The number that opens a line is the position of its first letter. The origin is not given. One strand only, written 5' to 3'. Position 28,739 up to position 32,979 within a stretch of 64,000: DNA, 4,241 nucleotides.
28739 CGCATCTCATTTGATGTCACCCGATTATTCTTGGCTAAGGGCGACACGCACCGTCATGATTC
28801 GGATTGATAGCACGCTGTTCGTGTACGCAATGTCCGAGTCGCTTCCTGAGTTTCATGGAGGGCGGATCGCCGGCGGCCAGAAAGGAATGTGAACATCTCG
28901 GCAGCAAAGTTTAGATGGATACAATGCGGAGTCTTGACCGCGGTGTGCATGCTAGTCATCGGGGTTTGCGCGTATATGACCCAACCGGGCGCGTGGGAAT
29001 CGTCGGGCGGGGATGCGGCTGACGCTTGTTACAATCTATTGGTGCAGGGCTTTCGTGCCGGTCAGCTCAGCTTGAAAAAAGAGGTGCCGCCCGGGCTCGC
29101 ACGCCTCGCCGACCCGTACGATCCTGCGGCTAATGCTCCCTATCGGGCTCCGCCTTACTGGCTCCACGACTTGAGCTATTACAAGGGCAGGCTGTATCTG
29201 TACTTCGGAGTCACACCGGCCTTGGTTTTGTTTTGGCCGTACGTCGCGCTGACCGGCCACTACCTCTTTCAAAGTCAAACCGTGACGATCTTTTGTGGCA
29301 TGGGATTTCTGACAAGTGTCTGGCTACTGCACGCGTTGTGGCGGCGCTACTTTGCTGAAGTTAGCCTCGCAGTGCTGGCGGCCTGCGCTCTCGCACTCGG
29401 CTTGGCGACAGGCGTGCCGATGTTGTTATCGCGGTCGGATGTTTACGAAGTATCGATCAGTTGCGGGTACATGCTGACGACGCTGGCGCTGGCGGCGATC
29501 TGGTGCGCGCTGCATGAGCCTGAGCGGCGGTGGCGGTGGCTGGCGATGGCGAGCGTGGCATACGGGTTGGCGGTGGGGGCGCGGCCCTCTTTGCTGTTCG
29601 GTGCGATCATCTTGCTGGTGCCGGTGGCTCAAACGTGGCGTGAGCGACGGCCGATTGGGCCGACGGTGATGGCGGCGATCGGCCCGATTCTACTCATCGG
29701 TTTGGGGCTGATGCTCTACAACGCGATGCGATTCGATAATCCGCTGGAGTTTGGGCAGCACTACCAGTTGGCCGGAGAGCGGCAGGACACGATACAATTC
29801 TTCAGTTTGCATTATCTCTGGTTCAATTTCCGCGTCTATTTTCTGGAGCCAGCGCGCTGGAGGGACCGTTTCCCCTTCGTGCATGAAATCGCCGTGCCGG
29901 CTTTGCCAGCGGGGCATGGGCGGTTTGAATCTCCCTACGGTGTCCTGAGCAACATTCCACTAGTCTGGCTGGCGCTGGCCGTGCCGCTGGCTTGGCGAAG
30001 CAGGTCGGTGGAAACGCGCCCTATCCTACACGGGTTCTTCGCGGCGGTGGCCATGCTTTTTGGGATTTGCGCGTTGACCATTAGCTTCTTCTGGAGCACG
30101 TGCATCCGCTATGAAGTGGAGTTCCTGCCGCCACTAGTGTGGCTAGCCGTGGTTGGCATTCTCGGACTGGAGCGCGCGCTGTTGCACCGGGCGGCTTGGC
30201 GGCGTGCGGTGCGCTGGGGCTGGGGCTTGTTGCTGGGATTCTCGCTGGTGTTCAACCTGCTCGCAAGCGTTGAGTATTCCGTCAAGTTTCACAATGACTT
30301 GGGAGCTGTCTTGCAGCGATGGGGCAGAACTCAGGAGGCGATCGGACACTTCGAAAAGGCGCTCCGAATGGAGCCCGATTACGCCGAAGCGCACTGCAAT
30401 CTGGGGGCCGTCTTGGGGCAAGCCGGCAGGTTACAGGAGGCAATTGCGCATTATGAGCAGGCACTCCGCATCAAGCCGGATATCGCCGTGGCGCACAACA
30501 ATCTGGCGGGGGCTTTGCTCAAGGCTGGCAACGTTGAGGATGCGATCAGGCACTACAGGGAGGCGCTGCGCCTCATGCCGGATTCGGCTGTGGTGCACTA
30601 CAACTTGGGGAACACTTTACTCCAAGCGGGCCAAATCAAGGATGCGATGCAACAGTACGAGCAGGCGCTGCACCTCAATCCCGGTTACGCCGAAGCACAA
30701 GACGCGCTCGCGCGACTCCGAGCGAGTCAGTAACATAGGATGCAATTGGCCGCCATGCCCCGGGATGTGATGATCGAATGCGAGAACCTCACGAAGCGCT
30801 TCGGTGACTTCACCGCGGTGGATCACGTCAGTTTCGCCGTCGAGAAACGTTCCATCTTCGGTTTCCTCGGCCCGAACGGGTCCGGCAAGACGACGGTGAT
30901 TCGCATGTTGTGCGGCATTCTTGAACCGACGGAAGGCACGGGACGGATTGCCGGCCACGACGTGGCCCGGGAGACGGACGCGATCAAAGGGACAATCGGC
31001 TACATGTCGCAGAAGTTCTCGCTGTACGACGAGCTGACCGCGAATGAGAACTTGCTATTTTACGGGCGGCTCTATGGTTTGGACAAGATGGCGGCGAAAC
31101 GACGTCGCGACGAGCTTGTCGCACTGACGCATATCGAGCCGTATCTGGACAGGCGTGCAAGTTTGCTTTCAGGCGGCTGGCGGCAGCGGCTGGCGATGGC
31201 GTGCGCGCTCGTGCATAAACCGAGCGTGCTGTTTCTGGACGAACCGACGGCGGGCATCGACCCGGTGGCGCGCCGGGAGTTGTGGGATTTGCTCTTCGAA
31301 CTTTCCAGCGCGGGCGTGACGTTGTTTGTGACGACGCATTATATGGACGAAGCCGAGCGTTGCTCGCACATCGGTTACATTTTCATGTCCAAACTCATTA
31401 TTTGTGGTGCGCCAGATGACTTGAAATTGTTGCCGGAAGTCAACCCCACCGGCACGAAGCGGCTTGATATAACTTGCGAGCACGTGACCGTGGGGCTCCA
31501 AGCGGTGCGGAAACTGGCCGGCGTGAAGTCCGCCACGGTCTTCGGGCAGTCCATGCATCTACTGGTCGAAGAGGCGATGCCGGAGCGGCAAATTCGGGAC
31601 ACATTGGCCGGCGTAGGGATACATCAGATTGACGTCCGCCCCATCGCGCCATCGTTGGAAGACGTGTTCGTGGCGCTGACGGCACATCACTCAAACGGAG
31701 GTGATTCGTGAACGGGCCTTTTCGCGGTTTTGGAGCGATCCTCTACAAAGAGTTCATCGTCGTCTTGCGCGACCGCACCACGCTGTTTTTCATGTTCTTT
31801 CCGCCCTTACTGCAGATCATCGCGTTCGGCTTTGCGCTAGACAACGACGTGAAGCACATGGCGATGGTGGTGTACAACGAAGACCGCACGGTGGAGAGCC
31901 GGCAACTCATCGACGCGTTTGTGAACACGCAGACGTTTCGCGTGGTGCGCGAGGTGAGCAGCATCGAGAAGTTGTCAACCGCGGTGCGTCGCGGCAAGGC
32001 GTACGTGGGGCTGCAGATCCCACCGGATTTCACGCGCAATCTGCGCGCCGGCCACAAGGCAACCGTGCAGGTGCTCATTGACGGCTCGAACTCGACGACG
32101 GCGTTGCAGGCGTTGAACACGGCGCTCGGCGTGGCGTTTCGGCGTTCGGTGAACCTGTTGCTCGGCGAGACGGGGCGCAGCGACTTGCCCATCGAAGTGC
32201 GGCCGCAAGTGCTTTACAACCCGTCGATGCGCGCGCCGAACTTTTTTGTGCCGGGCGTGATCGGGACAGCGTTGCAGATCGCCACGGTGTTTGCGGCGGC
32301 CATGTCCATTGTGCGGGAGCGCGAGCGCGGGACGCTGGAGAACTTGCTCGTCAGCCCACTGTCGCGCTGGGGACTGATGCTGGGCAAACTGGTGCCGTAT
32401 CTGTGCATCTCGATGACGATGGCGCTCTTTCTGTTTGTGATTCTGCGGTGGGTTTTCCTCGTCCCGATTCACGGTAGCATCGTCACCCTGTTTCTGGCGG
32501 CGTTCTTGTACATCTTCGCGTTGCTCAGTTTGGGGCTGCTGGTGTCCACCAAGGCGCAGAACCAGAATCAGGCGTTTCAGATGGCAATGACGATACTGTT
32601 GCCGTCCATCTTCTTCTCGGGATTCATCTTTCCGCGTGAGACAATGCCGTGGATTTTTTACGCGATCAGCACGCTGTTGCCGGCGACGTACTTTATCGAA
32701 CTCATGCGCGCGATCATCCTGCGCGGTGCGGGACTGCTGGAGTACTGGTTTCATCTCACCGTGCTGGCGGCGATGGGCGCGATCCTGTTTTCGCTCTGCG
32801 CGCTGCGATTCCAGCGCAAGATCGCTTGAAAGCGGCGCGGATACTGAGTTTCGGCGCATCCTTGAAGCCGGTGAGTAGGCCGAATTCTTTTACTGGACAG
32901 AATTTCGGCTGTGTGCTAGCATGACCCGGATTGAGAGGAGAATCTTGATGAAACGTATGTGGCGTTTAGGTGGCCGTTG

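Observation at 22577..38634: HlyD adaptor and ABC-2 exporter split apart by four intercalated GT-C-like/TPR membrane proteins, followed by a pseudopilin, a 966-aa surface protein and a fifth paralog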

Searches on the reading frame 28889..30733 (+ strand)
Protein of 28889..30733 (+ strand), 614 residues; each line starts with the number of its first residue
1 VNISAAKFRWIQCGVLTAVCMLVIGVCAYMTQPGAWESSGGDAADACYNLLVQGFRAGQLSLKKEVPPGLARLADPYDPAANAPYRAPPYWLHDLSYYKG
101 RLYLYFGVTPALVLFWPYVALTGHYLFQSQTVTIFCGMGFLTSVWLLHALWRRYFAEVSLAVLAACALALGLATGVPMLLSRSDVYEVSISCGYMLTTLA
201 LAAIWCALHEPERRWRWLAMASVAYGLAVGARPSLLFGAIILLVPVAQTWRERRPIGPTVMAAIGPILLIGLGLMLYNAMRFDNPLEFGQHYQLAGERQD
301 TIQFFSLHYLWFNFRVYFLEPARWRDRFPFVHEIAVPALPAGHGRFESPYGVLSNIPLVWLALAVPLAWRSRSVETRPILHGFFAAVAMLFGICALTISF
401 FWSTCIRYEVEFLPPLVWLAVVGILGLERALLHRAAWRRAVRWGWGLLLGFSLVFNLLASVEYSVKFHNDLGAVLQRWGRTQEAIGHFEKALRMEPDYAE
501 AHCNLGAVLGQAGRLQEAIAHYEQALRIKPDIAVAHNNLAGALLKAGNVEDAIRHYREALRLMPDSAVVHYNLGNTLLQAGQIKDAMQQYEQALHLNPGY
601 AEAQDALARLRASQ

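Call 4: search_protein_families(library=pfam, proteins=[window:28889-30733:+], max_evalue=0.01)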
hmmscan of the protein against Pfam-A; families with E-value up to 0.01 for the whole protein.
window:28889-30733:+ (614 aa): 28 families (the best 25 are shown)
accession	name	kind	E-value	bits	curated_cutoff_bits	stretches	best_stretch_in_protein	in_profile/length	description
PF00515.34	TPR_1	-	1e-34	117.4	27.8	4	499-531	1-33/34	Tetratricopeptide repeat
PF13414.12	TPR_11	-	8.3e-32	109.1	26.8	4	542-581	3-42/42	TPR repeat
PF07719.23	TPR_2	-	1.9e-31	106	27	4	499-531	1-33/34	Tetratricopeptide repeat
PF13431.12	TPR_17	-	5.4e-24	82.8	24.4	3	488-520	2-34/34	Tetratricopeptide repeat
PF13424.12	TPR_12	-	2.9e-23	82.3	30.1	2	468-529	6-75/77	Tetratricopeptide repeat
PF14559.12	TPR_19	-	1.2e-22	80.4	25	3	543-610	1-68/68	Tetratricopeptide repeat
PF13181.12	TPR_8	-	6.7e-21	73.1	25.7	2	499-531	1-33/34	Tetratricopeptide repeat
PF13432.12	TPR_16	-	1.9e-19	70.2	32.7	2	475-531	7-63/65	Tetratricopeptide repeat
PF13428.12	TPR_14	-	1.8e-15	56.3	23.5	2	570-610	4-44/44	Tetratricopeptide repeat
PF13374.12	TPR_10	-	8.8e-14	51.4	27.5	2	504-528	7-31/42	Tetratricopeptide repeat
PF24575.1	TPR_Slam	-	6.5e-12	46.2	35.2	1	545-589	59-103/104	Surface lipoprotein assembly modifier, N-terminal TPR repeats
PF13176.12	TPR_7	-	2.3e-11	43.3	27.9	1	535-565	1-31/36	Tetratricopeptide repeat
PF23914.1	TPR_CcmH_CycH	-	4.4e-07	30.3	42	1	471-566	56-154/158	Cytochrome c-type biogenesis protein H TPR domain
PF03704.23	BTAD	-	1.1e-06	29.5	22.1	0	531-594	60-123/146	Bacterial transcriptional activator domain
PF13371.12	TPR_9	-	3.1e-06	27.5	35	0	544-607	6-66/73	Tetratricopeptide repeat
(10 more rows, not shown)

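Call 5: search_protein_families(library=ncbifam, proteins=[window:28889-30733:+], max_evalue=0.01)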
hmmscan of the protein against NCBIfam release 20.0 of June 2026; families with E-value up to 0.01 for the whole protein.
window:28889-30733:+ (614 aa): 41 families (the best 25 are shown)
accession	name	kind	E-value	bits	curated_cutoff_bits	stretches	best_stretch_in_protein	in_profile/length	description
NF033762.1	social_mot_Tgl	equivalog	7e-27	94.4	225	2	465-563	31-130/252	social motility TPR repeat lipoprotein Tgl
TIGR02917.1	PEP_TPR_lipo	equivalog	9.1e-20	70.1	312.2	1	467-613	365-511/899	XrtA/PEP-CTERM system TPR-repeat protein PrsT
TIGR02521.1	type_IV_pilW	equivalog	9.2e-20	71.2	154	2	512-607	44-138/234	type IV pilus biogenesis/stability protein PilW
NF040959.1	MamA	equivalog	5.4e-19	68.4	200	1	450-603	24-175/204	magnetosome protein MamA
NF047507.1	TPR_BatC_Lepto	exception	2.1e-16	60.1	175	2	543-611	68-140/214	TPR repeat-containing protein BatC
NF033758.1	gliding_GltE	equivalog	6.2e-15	55.1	225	1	488-602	75-189/411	adventurous gliding motility TPR repeat lipoprotein GltE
NF033920.0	C39_PA2778_fam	equivalog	2.6e-12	46.7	150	2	436-552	133-243/255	PA2778 family cysteine peptidase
TIGR02552.1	LcrH_SycD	equivalog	2.7e-11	43.3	104.8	2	538-598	57-117/136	SycD/LcrH family type III secretion system chaperone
NF041054.1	WAxxUGC_long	equivalog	1.1e-10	41.4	300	1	533-565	276-308/354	ResA-like WAxxUGC motif-containing protein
NF002725.1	PRK02603.1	equivalog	2.4e-10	40.7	143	2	546-606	48-111/173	photosystem I assembly protein Ycf3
NF008520.0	PRK11447.1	equivalog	9.7e-10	36.9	858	2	540-604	468-532/1157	cellulose synthase complex outer membrane protein BcsC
NF047558.1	TPR_END_plus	domain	1.5e-09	37.7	32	0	569-602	1-34/56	TPR end-of-group domain-containing protein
NF008391.2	PRK11189.1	equivalog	6.5e-09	35.7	250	1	465-553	65-153/297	lipoprotein NlpI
NF053607.1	CHU_0125_OmpA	equivalog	7.5e-09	34.6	620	2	511-597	31-117/639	CHU_0125 family OmpA-like outer membrane integrity protein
NF052230.1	T9SS_PorE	exception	4.4e-08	31.9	600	2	473-543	65-135/648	PorE family type IX secretion system protein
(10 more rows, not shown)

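Call 41: predict_structure(alignment_id=A3)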
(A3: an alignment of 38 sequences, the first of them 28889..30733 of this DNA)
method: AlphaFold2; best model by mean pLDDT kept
length: 614 residues; sequences in the alignment: 38
mean_pLDDT: 64.0   pTM: 0.55
mean pLDDT of the five models: 64.0, 61.8, 60.4, 60.3, 54.6
residues with pLDDT >= 90: 104; 70-90: 162; 50-70: 148; < 50: 200
segments of 3 or more residues with pLDDT < 50: 1-7, 33-56, 58-114, 180-186, 280-282, 288-361, 370-373, 397-411
pLDDT, mean of each block of 10 residues (from residue 1): 45 70 66 45 47 48 42 45 44 36 35 50 53 71 80 75 75 59 48 70 79 83 73 61 74 79 76 59 47 33 33 37 43 36 28 38 50 52 53 50 42 60 68 73 63 55 70 77 89 89 94 93 95 92 93 95 91 94 94 92 90 84
secondary structure, 60 per line:
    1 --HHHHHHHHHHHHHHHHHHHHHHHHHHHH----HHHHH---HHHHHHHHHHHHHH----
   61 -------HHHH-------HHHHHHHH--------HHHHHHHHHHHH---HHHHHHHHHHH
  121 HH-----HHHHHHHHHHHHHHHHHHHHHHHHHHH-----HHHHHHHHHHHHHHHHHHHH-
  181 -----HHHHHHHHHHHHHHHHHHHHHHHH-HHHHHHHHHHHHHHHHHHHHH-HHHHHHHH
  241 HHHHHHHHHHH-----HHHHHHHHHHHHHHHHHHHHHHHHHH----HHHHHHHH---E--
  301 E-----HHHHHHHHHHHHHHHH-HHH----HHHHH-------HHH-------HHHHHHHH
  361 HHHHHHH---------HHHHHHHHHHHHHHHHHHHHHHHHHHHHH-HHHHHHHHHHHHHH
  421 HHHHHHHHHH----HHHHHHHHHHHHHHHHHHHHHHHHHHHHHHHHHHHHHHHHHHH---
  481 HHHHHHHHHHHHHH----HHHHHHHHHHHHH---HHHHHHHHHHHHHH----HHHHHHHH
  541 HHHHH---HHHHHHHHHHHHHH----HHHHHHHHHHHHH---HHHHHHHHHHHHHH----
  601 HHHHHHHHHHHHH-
elements in order: H3-30 H35-39 H43-56 H68-71 H79-86 H95-106 H110-122 H128-154 H160-179 H186-209 H211-231 H233-251 H257-282 H287-294 H307-322 H331-335 H353-367 H377-405 H407-430 H435-477 H481-494 H499-511 H515-528 H533-545 H549-562 H567-579 H583-596 H601-613

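Call 46: fold_search(model_id=the predicted structure, library=pdb)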
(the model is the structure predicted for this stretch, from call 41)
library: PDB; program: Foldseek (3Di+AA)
matches with E <= 10: 1369; with E <= 0.001: 305
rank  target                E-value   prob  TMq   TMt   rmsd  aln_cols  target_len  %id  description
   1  1w3b_A                2.0e-09  1.00  0.25  0.38  23.1       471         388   19  The superhelical TPR domain of O-linked GlcNAc transferase reveals structural similarities to importin alpha. (released 2004-09-09)
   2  9qhb                  1.6e-08  1.00  0.25  0.53  11.2       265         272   26  Crystal structure of 16-repeat CTPR protein with eliminated coordination sites (released 2025-10-22)
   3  5a01_A                2.5e-08  1.00  0.23  0.21   1.4       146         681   36  O-GlcNAc transferase from Drososphila melanogaster (released 2016-04-27)
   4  4gyy_A                3.9e-08  1.00  0.23  0.21   1.5       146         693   36  Crystal structure of human O-GlcNAc Transferase with UDP-5SGlcNAc and a peptide substrate (released 2012-10-31)
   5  9gzg_A                4.1e-08  1.00  0.24  0.91   1.4       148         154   34  Crystal structure of CTPR4E4 mutant (released 2025-10-15)
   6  6tka_AAA              4.4e-08  1.00  0.22  0.20   2.3       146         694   36  Crystal structure of human O-GlcNAc transferase bound to substrate 7 and a peptide from HCF-1 pro-repeat 2 (11-26) (released 2020-03-04)
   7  4gyw_A                4.8e-08  1.00  0.23  0.21   1.5       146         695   36  Crystal structure of human O-GlcNAc Transferase in complex with UDP and a glycopeptide (released 2012-10-31)
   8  6eou                  4.8e-08  1.00  0.23  0.41  22.8       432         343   20  O-GlcNAc transferase TPR domain with the intellectual disability associated mutation L254F (released 2018-05-09)
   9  7yea_A                5.4e-08  1.00  0.25  0.16  26.3       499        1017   20  Human O-GlcNAc transferase Dimer (released 2023-07-12)
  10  4n39_A                5.6e-08  1.00  0.22  0.20   2.4       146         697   36  Crystal structure of human O-GlcNAc transferase bound to a peptide from HCF-1 pro-repeat 2 (11-26) (released 2014-01-01)
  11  9qhc_B                6.3e-08  1.00  0.26  0.54  12.0       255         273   27  Crystal structure of 8-repeat CTPR protein with eliminated coordination sites (released 2025-10-22)
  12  3pe4_A                7.1e-08  1.00  0.23  0.20   1.6       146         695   36  Structure of human O-GlcNAc transferase and its complex with a peptide substrate (released 2011-01-19)
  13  5lvv                  7.1e-08  1.00  0.23  0.19   2.3       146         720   36  Human OGT in complex with UDP and fused substrate peptide (Tab1) (released 2017-07-12)
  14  5hgv_A                7.4e-08  1.00  0.23  0.21   1.5       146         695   36  Structure of an O-GlcNAc transferase point mutant, D554N in complex with peptide (released 2016-09-14)
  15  5lwv                  8.0e-08  1.00  0.23  0.20   2.4       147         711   35  Human OGT in complex with UDP and fused substrate peptide (HCF1) (released 2017-07-12)
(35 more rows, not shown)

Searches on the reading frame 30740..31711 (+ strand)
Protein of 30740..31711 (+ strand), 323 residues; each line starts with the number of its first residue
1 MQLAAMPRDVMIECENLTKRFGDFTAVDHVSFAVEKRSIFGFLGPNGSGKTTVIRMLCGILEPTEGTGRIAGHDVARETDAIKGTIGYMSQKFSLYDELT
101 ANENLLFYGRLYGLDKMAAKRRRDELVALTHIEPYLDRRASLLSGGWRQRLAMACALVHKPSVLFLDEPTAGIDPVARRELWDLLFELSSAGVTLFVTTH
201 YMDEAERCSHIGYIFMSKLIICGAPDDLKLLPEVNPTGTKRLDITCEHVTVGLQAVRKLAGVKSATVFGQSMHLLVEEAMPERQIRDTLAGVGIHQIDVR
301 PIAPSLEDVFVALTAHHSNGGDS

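Call 4: search_protein_families(library=pfam, proteins=[window:30740-31711:+], max_evalue=0.01)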
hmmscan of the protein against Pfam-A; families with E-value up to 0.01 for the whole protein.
window:30740-31711:+ (323 aa): 7 families
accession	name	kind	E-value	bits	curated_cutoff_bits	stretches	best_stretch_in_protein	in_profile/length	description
PF00005.33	ABC_tran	-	9.7e-32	110.9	25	1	28-171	2-137/137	ABC transporter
PF13304.12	AAA_21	-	2.4e-12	48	27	1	150-200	245-298/304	AAA domain, putative AbiEii toxin, Type IV TA system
PF13476.12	AAA_23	-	0.00025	22.2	27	1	30-61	15-43/201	AAA domain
PF02463.25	SMC_N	-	0.00042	20.2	40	0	39-56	26-43/220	RecF/RecN/SMC N terminal domain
PF13175.12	AAA_15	-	0.0012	19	32.1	0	42-64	28-50/374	AAA ATPase domain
PF13732.12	DrrA1-3_C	-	0.0056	17.8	27.4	1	251-313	19-80/81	ATP-binding protein DrrA1-3-like, C-terminal domain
PF00004.35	AAA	-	0.007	17.3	21.2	0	42-168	3-65/131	ATPase family associated with various cellular activities (AAA)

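Call 5: search_protein_families(library=ncbifam, proteins=[window:30740-31711:+], max_evalue=0.01)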
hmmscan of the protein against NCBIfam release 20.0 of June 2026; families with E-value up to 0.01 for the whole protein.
window:30740-31711:+ (323 aa): 190 families (the best 25 are shown)
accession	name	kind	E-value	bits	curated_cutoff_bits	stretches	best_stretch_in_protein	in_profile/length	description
TIGR01188.1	drrA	subfamily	1.8e-80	270.5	312.45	1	19-314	1-301/302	daunorubicin resistance ABC transporter, ATP-binding protein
NF033858.1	ABC2_perm_RbbA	equivalog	1.9e-79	267.7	1050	1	8-229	263-485/909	ribosome-associated ATPase/putative transporter RbbA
NF010060.0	PRK13537.1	equivalog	1.2e-53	182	521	1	10-316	14-310/314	nodulation factor ABC transporter ATP-binding protein NodI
NF010059.0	PRK13536.1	equivalog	1.4e-51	175.2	549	1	9-315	41-337/342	nodulation factor ABC transporter ATP-binding protein NodI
TIGR01288.1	nodI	equivalog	5.1e-51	173.5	424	1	9-316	2-299/303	nodulation factor ABC transporter ATP-binding protein NodI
TIGR03522.1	GldA_ABC_ATP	equivalog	3.5e-49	167.9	402.6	1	12-314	3-301/301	gliding motility-associated ABC transporter ATP-binding subunit GldA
TIGR03864.1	PQQ_ABC_ATP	hypoth_equivalog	6.8e-45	153.3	302.25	1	12-228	2-219/236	ABC transporter, ATP-binding subunit, PQQ-dependent alcohol dehydrogenase system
TIGR03740.1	galliderm_ABC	subfamily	2.1e-43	148.6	309.75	1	13-220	2-203/223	lantibiotic protection ABC transporter ATP-binding subunit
TIGR00968.1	3a0106s01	subfamily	4.8e-42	144.1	342.75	1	12-229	1-219/237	sulfate ABC transporter ATP-binding protein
TIGR04406.1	LPS_export_lptB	equivalog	4.5e-41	140.7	240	1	12-228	2-222/239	LPS export ABC transporter ATP-binding protein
TIGR01257.1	rim_protein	equivalog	6.6e-37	126.1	4012.85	1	16-229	933-1148/2272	rim ABC transporter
TIGR02673.1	FtsE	equivalog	6e-36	124.1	264.85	1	11-208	1-203/214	cell division ATP-binding protein FtsE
TIGR01186.1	proV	subfamily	1.1e-35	123.4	326.6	1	21-228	3-217/363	betaine/proline/choline family ABC transporter ATP-binding protein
NF008621.0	PRK11607.1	equivalog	8.6e-35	120.2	613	1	11-228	19-237/377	putrescine ABC transporter ATP-binding subunit PotG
TIGR04521.1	ECF_ATPase_2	equivalog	2.8e-34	118.5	330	1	24-218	18-222/279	energy-coupling factor transporter ATPase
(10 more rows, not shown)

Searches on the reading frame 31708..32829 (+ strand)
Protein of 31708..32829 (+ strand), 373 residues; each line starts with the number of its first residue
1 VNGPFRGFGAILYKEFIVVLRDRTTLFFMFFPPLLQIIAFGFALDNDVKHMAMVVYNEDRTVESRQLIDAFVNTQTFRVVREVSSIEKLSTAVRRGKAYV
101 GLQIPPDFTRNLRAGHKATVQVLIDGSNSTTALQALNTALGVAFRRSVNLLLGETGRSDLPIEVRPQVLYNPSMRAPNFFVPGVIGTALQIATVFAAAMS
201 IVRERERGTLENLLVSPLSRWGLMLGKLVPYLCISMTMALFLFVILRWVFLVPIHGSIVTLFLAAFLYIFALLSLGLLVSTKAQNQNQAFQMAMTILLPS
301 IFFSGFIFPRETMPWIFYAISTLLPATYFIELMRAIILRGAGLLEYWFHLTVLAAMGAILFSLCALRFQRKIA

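Call 4: search_protein_families(library=pfam, proteins=[window:31708-32829:+], max_evalue=0.01)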
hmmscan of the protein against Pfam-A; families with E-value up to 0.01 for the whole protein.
window:31708-32829:+ (373 aa): 4 families
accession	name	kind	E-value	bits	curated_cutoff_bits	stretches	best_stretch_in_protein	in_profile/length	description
PF12698.13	ABC2_membrane_3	-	1e-55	189.7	31.6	1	24-363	2-344/347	ABC-2 family transporter protein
PF01061.29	ABC2_membrane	-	9.5e-31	107.4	26.9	1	179-337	51-210/211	ABC-2 type transporter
PF12679.13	ABC2_membrane_2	-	7e-21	75.1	27.2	1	10-371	2-281/283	ABC-2 family transporter protein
PF12730.13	ABC2_membrane_4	-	9.4e-07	29.4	27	1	191-275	62-150/179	ABC-2 family transporter protein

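Call 5: search_protein_families(library=ncbifam, proteins=[window:31708-32829:+], max_evalue=0.01)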
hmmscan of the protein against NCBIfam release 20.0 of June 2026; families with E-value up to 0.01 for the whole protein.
window:31708-32829:+ (373 aa): 11 families
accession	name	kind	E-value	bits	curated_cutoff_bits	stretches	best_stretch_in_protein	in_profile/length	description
NF033858.1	ABC2_perm_RbbA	equivalog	1.9e-63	214.7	1050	1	10-369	544-905/909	ribosome-associated ATPase/putative transporter RbbA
TIGR01247.1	drrB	subfamily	2.4e-19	70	223.05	1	178-368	48-236/236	daunorubicin resistance ABC transporter membrane protein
NF041647.1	ABC_perm_CPBP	equivalog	9e-15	54.4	435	1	10-280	7-300/636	ABC transporter permease subunit/CPBP intramembrane protease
NF038293.1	permease_SagH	equivalog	1.1e-13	50.8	450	1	11-370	4-369/370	SagH family ABC transporter permease subunit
TIGR00025.1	Mtu_efflux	paralog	2.6e-13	50.1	146.9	1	179-371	40-237/238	ABC transporter efflux protein, DrrB family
TIGR03861.1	phenyl_ABC_PedC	subfamily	2.1e-12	47.3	241.35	1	177-340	59-224/253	alcohol ABC transporter, permease protein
TIGR03062.1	pip_yhgE_Cterm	subfamily_domain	4.9e-10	39.4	102.2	1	216-370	55-205/208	YhgE/Pip family protein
NF011648.0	PRK15066.1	subfamily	3.4e-09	36.6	225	1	178-370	61-251/257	ABC transporter permease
TIGR03518.1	ABC_perm_GldF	equivalog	2.1e-05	24.6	288.5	1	198-337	69-214/240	gliding motility-associated ABC transporter permease subunit GldF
TIGR01291.1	nodJ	subfamily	0.00014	21.5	206.65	1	179-360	59-239/253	ABC-2 type transporter, NodJ family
TIGR00956.1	3a01205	subfamily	0.0033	15.1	1959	1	229-338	1182-1296/1394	pleiotropic drug resistance family protein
